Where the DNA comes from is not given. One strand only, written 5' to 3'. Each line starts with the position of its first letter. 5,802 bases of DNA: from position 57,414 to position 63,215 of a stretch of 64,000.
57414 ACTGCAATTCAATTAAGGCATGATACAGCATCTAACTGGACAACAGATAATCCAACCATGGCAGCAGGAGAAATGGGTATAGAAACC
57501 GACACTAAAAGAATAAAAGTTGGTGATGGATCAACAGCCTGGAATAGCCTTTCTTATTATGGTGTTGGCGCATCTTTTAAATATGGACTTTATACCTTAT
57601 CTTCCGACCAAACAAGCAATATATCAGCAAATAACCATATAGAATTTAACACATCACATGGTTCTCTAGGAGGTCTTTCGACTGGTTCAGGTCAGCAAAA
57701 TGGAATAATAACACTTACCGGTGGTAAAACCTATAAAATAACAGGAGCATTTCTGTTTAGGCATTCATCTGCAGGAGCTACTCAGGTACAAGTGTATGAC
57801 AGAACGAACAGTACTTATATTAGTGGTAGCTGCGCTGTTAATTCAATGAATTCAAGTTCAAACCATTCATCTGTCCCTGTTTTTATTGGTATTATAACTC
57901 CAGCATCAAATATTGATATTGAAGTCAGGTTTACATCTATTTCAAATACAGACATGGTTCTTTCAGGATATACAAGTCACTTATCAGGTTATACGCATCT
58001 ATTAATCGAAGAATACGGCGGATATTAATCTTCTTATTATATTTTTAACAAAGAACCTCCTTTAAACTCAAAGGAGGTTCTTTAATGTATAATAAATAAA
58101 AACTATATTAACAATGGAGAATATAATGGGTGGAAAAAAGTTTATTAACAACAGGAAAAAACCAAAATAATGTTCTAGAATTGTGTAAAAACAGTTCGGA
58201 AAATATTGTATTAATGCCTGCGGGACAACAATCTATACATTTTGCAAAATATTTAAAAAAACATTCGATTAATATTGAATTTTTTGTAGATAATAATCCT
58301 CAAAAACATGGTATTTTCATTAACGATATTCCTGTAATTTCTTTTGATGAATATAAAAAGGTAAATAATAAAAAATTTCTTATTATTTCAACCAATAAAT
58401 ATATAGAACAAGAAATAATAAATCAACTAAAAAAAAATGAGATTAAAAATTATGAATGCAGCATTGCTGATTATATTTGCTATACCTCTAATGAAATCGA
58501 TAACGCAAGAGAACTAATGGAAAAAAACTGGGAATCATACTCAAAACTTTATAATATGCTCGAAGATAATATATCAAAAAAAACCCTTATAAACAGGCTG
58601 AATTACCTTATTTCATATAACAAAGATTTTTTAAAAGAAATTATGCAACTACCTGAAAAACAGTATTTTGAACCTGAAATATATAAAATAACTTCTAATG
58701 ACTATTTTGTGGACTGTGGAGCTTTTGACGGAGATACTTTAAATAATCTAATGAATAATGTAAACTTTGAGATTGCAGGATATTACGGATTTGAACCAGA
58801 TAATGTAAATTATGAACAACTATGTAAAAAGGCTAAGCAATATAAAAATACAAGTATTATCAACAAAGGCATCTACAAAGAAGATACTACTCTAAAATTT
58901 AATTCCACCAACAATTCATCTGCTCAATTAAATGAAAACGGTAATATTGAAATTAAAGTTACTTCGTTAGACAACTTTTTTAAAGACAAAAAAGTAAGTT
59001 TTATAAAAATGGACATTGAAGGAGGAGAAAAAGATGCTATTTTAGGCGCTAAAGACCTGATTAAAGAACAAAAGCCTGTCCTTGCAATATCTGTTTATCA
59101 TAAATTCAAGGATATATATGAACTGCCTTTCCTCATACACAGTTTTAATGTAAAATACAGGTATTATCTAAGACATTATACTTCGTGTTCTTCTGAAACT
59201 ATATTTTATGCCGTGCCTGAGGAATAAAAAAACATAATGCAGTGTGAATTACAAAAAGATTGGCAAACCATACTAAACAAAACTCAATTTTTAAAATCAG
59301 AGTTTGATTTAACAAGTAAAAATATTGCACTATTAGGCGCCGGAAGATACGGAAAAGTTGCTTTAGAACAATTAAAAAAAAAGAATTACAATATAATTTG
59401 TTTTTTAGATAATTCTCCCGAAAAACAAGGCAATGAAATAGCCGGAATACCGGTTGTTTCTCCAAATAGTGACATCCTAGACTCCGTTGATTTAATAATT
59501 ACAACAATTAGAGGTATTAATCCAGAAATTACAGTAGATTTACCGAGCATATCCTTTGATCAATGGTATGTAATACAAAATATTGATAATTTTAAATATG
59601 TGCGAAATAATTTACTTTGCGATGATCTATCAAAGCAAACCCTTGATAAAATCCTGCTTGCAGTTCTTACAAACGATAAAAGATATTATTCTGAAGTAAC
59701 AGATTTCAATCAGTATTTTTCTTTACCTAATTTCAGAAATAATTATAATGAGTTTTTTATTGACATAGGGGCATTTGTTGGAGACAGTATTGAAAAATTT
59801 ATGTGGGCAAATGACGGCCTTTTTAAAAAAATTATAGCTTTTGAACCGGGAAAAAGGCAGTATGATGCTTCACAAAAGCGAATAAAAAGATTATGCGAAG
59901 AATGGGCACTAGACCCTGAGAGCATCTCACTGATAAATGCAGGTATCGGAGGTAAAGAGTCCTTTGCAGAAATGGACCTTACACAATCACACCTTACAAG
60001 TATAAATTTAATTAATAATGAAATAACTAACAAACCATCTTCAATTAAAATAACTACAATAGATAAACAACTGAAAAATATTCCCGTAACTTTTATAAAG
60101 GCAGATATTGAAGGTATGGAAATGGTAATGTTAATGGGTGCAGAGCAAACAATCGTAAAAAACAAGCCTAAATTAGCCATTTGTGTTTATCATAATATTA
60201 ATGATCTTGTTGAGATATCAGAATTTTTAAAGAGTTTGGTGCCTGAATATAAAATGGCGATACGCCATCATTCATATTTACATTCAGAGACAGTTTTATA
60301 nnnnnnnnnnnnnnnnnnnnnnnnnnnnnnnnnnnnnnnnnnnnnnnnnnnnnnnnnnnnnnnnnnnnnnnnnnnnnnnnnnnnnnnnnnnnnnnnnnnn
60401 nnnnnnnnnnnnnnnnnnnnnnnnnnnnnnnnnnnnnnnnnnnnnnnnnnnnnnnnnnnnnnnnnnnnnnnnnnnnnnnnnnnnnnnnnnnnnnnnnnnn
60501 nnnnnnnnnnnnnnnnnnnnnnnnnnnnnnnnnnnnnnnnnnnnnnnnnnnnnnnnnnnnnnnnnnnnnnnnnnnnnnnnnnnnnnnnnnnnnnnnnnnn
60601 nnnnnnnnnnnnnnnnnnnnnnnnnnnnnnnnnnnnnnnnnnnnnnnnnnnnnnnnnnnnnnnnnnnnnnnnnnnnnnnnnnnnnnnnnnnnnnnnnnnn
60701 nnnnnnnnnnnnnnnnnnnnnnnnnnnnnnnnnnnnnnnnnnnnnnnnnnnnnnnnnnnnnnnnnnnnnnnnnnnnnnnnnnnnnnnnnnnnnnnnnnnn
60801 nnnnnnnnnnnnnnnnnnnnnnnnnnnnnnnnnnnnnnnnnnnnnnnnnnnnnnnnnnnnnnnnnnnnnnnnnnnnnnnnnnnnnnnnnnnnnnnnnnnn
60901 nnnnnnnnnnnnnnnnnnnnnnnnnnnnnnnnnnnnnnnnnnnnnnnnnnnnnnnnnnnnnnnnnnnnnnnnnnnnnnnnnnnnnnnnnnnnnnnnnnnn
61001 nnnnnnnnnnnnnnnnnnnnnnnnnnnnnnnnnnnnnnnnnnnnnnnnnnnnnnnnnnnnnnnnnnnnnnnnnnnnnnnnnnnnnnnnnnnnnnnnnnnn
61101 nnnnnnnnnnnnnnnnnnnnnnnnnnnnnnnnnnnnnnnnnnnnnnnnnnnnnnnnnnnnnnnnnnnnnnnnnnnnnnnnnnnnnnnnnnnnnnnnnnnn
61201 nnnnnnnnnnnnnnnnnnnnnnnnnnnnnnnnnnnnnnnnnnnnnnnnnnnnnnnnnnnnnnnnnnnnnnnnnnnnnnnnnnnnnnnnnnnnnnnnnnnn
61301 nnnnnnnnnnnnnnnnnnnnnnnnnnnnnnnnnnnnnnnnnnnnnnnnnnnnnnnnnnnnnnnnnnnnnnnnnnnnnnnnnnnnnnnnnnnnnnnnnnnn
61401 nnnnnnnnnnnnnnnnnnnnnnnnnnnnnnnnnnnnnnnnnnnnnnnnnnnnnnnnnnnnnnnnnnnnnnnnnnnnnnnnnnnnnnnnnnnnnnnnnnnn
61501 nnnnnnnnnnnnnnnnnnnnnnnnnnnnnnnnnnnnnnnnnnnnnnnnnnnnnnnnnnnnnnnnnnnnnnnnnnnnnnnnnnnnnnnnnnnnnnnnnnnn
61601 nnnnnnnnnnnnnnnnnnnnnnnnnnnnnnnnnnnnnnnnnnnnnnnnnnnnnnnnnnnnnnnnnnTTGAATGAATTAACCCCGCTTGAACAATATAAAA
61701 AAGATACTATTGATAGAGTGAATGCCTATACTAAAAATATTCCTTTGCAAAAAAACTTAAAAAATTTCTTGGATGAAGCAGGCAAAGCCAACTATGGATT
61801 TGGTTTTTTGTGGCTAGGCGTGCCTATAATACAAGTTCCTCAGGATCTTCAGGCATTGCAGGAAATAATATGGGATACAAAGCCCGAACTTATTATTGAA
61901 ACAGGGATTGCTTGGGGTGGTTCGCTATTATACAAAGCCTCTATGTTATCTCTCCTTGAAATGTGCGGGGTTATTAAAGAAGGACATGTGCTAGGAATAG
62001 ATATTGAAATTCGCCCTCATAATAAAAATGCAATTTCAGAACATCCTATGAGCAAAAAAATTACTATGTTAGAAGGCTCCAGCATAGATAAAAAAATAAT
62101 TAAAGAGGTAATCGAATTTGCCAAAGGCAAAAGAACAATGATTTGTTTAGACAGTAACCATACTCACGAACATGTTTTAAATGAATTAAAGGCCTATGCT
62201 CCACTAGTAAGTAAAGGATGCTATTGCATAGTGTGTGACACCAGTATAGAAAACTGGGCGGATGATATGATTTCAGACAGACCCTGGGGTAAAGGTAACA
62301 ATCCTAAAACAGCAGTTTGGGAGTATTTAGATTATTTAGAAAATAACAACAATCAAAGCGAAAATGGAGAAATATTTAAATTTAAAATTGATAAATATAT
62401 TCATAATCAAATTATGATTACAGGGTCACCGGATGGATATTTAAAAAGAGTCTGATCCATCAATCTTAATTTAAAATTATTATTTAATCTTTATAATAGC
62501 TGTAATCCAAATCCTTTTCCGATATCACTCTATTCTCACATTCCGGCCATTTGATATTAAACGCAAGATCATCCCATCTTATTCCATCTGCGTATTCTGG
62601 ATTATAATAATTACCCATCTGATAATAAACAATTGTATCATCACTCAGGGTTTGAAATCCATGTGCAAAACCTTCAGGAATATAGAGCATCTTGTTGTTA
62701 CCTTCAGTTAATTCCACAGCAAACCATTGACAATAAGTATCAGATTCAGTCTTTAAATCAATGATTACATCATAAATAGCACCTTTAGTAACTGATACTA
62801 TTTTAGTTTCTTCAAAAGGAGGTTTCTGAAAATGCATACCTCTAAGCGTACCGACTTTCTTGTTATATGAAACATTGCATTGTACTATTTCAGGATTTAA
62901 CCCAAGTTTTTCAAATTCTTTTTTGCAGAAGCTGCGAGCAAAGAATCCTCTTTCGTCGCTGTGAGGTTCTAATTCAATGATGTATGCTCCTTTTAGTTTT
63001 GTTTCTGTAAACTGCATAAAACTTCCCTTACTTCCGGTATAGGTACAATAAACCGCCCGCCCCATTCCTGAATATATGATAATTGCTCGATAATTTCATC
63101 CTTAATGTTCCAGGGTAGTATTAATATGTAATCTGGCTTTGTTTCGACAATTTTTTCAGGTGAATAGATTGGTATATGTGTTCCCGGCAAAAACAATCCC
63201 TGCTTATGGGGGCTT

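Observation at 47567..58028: Two divergent tail-fibre-like paralogues, each with its own promoter and terminator, embedded in a nonulosonic-acid island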

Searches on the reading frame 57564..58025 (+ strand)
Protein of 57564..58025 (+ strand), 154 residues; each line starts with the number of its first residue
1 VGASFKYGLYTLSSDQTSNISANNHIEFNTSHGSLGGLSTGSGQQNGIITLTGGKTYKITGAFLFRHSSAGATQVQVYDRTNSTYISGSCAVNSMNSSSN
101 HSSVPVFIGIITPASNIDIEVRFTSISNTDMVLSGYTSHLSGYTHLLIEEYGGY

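Call 61: search_protein_representatives(alignment_id=A3)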
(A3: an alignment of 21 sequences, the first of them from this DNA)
Query: 21 sequences, 148 profile positions. Proteins with E-value up to 0.001 (for the whole library): 1115; up to 1e-10: 442; up to 1e-30: 31. The best 150 are listed.
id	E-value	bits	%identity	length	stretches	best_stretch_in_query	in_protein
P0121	1.1e-62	226.8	-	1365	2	7-145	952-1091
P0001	1.9e-58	213.0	-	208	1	1-148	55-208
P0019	4.3e-58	211.8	-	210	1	2-148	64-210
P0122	8.7e-58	210.8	-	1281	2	4-145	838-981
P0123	3.0e-57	209.1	-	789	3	11-148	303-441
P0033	2.7e-53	196.3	-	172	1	2-148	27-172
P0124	3.8e-52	192.5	-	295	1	2-148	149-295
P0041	9.3e-52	191.3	-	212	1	2-147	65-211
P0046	3.7e-50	186.1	-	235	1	4-148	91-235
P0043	1.0e-49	184.7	-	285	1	1-147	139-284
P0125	9.3e-49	181.6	-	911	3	9-144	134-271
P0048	5.8e-46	172.5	-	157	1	2-148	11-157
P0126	1.3e-45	171.4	-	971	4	6-146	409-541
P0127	6.6e-44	165.8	-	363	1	3-148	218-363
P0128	4.4e-43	163.1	-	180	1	3-148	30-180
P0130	2.6e-40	154.1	-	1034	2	15-145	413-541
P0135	9.0e-34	132.9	-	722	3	7-144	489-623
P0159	3.6e-25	105.0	-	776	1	7-138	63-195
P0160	3.9e-25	104.9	-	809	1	11-138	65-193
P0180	7.8e-24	100.7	-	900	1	11-144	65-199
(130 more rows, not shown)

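Call 62: search_protein_families(library=pfam, proteins=[P0121, P0122, P0123, P0125, P0126, P0124, P0127, P0159, P0160, P0180], max_evalue=0.001)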
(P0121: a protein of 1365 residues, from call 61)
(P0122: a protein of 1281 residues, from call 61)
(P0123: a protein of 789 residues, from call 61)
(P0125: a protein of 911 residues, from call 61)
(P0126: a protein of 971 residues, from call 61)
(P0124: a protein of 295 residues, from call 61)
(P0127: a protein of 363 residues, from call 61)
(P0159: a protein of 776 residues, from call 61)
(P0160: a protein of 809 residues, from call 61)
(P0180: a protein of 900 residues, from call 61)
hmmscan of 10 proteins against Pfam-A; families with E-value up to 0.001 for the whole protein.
P0121 (1365 aa): 0 families

P0122 (1281 aa): 0 families

P0123 (789 aa): 1 family
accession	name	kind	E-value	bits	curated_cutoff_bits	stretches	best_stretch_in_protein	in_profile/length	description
PF18692.7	DUF5640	-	0.0002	21.6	28.5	0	96-117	35-56/85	Family of unknown function (DUF5640)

P0125 (911 aa): 0 families

P0126 (971 aa): 1 family
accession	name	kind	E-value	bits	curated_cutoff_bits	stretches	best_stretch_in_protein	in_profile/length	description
PF24424.1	FNG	-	0.00014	22.3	27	0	269-360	33-124/146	FNG domain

P0124 (295 aa): 1 family
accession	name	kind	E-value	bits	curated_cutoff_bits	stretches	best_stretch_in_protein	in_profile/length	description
PF18454.7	Mtd_N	-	5.2e-41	138.7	26.3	3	6-44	1-37/37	Major tropism determinant N-terminal domain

P0127 (363 aa): 0 families

P0159 (776 aa): 0 families

P0160 (809 aa): 0 families

P0180 (900 aa): 0 families

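Call 74: search_protein_families(library=phrogs, proteins=[P0121, P0122, P0123, P0125, P0126, P0127, P0159, P0160, P0130, P0135], max_evalue=0.00001)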
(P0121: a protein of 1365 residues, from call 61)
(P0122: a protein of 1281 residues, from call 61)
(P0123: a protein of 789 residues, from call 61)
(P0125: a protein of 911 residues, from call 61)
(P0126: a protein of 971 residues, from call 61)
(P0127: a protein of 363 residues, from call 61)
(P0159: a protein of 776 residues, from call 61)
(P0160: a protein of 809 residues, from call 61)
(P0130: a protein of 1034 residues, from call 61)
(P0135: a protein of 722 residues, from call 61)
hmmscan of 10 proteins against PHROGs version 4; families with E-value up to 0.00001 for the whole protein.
P0121 (1365 aa): 3 families
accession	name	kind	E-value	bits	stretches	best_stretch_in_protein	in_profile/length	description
phrog_12269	-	unknown function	1.2e-24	88.4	2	991-1248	99-339/495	-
phrog_25620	-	tail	1.7e-07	31.9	0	821-853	219-250/348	tail collar fiber protein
phrog_34368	-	unknown function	4.6e-07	30.2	0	813-852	63-101/344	-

P0122 (1281 aa): 1 family
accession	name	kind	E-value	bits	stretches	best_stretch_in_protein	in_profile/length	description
phrog_12269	-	unknown function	4.4e-39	135.9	2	728-983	99-341/495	-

P0123 (789 aa): 2 families
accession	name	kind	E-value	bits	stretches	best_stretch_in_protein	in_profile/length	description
phrog_12269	-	unknown function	1.2e-17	65.2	1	302-570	66-329/495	-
phrog_32934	-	unknown function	7.1e-10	38.9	1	650-694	327-371/577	-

P0125 (911 aa): 0 families

P0126 (971 aa): 1 family
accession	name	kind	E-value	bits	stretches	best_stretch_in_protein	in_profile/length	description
phrog_12269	-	unknown function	2e-68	232.7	3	238-487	40-290/495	-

P0127 (363 aa): 3 families
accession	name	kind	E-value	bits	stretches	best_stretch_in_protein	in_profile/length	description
phrog_12269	-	unknown function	8.3e-10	39.4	1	219-338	203-320/495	-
phrog_16122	-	head and packaging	3.1e-07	30.7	1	123-212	54-144/526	virion structural protein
phrog_17472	-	tail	8.2e-07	28.5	1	67-204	234-370/872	tail protein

P0159 (776 aa): 1 family
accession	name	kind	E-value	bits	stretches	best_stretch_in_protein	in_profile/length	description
phrog_7760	-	tail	8.5e-06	26.7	1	203-327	101-220/223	tail fiber protein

P0160 (809 aa): 1 family
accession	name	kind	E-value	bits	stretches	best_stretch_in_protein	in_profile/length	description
phrog_9017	-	tail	5.8e-07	30.9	1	232-329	55-157/159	tail fiber protein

P0130 (1034 aa): 18 families
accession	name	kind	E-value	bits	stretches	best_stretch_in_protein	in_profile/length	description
phrog_1325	-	unknown function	1.1e-23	85.2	1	578-638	30-87/334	-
phrog_9116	-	tail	2e-20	74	1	867-1000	59-185/455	tail protein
phrog_19618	-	tail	2.2e-17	64.1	1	861-950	130-216/387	tail collar protein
phrog_15727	-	head and packaging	5.2e-16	60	0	576-654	39-118/308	virion structural protein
phrog_1858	-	tail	1.4e-15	57.4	1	818-1033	111-292/1018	tail fiber protein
phrog_25721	-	unknown function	2.5e-15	57.4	0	587-641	38-89/340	-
phrog_1959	-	unknown function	4e-15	57.2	0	95-154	41-95/298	-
phrog_2803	-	unknown function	6.9e-15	56.1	0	93-153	28-85/311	-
phrog_12269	-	unknown function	1.3e-13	51.9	2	156-283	201-327/495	-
phrog_8309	-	unknown function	1.1e-11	45.4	0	372-395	31-54/312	-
phrog_16452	-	unknown function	1.8e-11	44.9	0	365-399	49-83/202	-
phrog_4711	-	unknown function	3.5e-11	44.3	1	907-1030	174-291/296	-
phrog_2415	-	unknown function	1.1e-10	43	0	372-401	36-65/317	-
phrog_327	-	tail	2.5e-10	41.3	1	806-1033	287-440/618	tail protein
phrog_523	-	tail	4.4e-09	36.6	1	617-1033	298-636/673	tail collar fiber protein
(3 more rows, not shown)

P0135 (722 aa): 0 families

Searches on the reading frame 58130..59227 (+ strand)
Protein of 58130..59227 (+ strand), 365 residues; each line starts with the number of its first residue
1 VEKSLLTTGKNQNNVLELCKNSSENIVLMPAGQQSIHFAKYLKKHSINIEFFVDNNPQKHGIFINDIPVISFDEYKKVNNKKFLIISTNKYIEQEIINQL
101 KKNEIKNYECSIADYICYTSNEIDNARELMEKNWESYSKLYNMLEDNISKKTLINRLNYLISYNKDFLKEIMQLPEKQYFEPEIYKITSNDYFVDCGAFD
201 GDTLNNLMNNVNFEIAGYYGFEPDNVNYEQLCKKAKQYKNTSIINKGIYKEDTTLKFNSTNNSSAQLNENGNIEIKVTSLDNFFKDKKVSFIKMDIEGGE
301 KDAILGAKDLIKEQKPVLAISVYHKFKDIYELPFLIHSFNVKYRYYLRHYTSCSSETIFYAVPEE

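Call 10: search_protein_families(library=pfam, proteins=[window:58130-59227:+], max_evalue=0.001)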
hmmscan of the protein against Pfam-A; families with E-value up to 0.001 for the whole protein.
window:58130-59227:+ (365 aa): 2 families
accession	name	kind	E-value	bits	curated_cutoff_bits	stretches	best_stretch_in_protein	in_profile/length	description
PF05050.19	Methyltransf_21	-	2.3e-14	54.4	22.7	1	195-324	1-150/173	Methyltransferase FkbM domain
PF08484.17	Methyltransf_14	-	8.2e-05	22.9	23.5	1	11-102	56-147/160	C-methyltransferase C-terminal domain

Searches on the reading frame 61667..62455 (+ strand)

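Call 45: search_protein_families(library=pfam, proteins=[window:61667-62455:+], max_evalue=0.0001)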
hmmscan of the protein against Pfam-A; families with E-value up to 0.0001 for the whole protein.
window:61667-62455:+ (262 aa): 2 families
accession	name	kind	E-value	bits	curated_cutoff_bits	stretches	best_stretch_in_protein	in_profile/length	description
PF04989.18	RMNT_CmcI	-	8e-78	261.3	23.2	1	45-262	5-206/206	Rhamnosyl O-methyltransferase/CmcI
PF13578.12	Methyltransf_24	-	1e-06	30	26.3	1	78-189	2-102/105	Methyltransferase domain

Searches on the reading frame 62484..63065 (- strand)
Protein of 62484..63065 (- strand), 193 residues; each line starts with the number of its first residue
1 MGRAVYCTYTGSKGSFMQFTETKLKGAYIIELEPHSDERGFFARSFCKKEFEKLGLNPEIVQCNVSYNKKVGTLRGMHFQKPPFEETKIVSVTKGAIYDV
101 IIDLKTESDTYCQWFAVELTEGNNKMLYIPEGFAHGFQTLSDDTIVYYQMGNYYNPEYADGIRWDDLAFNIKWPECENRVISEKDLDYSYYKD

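Call 45: search_protein_families(library=pfam, proteins=[window:62484-63065:-], max_evalue=0.0001)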
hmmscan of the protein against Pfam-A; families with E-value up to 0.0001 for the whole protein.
window:62484-63065:- (193 aa): 1 family
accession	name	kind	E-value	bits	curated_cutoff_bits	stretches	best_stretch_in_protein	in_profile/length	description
PF00908.23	dTDP_sugar_isom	-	6.5e-64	215.1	27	1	21-190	1-165/168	dTDP-4-dehydrorhamnose 3,5-epimerase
